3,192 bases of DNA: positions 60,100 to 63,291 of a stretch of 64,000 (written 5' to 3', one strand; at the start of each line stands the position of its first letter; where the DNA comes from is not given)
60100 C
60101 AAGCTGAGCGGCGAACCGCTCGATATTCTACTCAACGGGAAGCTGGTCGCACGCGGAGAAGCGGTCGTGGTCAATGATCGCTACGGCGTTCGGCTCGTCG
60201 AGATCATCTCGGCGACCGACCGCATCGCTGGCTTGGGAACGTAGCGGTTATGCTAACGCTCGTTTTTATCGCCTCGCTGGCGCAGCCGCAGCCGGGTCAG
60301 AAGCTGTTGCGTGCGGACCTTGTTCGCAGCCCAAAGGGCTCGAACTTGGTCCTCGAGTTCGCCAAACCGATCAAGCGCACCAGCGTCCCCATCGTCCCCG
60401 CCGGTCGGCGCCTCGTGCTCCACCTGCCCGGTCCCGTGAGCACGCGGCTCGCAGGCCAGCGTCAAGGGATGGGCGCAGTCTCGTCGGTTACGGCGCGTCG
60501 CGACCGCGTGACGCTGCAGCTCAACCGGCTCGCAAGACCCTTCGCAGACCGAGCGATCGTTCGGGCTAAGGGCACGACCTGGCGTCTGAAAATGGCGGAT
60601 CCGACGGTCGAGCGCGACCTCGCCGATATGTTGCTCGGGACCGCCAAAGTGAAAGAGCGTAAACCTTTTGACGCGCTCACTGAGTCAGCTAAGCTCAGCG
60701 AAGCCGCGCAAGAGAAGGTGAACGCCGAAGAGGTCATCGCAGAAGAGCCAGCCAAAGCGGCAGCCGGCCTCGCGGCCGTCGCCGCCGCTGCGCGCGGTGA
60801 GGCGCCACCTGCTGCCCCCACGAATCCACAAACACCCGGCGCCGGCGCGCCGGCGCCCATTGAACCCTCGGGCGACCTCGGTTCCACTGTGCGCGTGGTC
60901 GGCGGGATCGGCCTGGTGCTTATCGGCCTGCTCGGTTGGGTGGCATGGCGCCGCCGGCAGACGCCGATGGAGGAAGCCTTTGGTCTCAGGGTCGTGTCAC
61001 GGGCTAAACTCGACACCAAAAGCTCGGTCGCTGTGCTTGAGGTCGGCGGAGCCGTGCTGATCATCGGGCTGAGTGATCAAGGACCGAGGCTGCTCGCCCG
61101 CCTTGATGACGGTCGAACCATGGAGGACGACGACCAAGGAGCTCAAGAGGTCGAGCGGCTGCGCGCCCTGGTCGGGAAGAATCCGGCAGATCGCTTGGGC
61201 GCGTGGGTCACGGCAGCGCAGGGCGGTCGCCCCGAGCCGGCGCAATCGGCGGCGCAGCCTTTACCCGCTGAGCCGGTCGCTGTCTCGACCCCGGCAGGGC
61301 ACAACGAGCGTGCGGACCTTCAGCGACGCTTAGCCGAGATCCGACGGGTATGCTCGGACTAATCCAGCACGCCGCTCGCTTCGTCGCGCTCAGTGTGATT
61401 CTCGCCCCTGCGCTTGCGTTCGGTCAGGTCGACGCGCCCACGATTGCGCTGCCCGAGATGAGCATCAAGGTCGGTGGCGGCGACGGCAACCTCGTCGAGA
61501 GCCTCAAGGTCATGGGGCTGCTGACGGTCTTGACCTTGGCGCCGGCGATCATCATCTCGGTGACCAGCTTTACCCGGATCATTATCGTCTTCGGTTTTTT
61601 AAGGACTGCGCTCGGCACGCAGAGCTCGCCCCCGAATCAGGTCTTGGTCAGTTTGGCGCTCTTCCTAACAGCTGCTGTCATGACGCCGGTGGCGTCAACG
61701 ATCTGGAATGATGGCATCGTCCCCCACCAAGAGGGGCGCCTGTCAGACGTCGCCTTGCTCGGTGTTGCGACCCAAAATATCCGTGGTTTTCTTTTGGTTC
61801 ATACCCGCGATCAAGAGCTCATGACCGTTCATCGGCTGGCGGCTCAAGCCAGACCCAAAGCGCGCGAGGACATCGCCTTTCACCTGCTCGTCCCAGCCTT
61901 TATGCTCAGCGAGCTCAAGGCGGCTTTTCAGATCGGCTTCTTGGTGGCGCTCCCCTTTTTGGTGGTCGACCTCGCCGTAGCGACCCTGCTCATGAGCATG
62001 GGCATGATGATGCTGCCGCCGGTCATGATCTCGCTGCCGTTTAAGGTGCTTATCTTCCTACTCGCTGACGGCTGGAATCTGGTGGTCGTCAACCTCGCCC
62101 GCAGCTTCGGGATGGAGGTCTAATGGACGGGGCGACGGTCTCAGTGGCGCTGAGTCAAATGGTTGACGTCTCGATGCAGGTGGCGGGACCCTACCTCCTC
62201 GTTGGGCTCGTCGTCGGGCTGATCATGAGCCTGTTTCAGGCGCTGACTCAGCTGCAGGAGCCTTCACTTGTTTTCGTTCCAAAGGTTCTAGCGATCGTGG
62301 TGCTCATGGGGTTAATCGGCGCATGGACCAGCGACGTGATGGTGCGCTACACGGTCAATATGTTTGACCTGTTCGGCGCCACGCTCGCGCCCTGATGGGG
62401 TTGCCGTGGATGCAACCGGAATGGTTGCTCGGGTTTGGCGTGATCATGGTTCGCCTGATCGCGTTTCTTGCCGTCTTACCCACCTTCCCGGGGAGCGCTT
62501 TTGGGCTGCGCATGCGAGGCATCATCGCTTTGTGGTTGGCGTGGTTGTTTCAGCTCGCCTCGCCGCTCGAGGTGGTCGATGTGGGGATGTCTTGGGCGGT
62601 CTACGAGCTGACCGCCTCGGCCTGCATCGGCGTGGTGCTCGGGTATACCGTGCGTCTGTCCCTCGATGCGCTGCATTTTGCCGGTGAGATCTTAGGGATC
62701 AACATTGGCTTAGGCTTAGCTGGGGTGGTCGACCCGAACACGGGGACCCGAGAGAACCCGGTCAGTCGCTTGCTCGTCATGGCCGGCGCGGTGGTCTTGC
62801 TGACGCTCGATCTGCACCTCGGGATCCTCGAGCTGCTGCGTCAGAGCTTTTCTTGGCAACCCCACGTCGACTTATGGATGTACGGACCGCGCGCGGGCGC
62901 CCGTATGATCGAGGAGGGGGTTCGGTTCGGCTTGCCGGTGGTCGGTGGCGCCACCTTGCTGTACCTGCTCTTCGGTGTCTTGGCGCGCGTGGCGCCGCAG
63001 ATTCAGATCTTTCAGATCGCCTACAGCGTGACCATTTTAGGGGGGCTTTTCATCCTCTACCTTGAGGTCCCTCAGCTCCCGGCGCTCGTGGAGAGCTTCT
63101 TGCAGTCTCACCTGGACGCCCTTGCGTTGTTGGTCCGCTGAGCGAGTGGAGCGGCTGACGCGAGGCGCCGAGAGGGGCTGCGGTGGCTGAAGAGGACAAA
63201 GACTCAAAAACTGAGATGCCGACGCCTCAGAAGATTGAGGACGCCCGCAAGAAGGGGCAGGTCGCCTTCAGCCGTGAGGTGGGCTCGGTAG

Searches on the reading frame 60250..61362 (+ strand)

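Call 60: search_protein_families(library=pfam, proteins=[window:60250-61362:+], max_evalue=0.00001)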
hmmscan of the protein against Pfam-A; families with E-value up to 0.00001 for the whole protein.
window:60250-61362:+ (370 aa): 1 family
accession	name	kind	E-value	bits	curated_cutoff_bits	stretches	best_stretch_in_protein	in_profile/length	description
PF04347.18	FliO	-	2.6e-08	34.3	22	1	230-300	1-76/91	Flagellar biosynthesis protein, FliO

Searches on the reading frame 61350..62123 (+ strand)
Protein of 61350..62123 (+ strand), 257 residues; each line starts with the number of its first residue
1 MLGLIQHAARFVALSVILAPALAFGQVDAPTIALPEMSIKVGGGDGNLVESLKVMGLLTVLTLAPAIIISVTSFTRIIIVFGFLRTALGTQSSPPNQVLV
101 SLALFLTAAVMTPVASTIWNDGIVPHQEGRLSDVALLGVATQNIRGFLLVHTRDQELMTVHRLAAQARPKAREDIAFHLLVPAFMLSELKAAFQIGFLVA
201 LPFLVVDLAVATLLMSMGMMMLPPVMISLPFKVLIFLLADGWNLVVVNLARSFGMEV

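Call 60: search_protein_families(library=pfam, proteins=[window:61350-62123:+], max_evalue=0.00001)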
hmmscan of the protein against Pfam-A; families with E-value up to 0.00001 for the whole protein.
window:61350-62123:+ (257 aa): 1 family
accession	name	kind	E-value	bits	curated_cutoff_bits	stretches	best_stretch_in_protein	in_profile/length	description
PF00813.25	FliP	-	2.5e-70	236.8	26.9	1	57-249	1-191/191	FliP family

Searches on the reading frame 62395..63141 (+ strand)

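Call 60: search_protein_families(library=pfam, proteins=[window:62395-63141:+], max_evalue=0.00001)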
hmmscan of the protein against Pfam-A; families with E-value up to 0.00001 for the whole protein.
window:62395-63141:+ (248 aa): 1 family
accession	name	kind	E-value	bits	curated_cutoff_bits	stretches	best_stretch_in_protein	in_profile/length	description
PF01311.25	Bac_export_1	-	1.4e-43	149.5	27.8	1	13-237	3-228/230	Bacterial export proteins, family 1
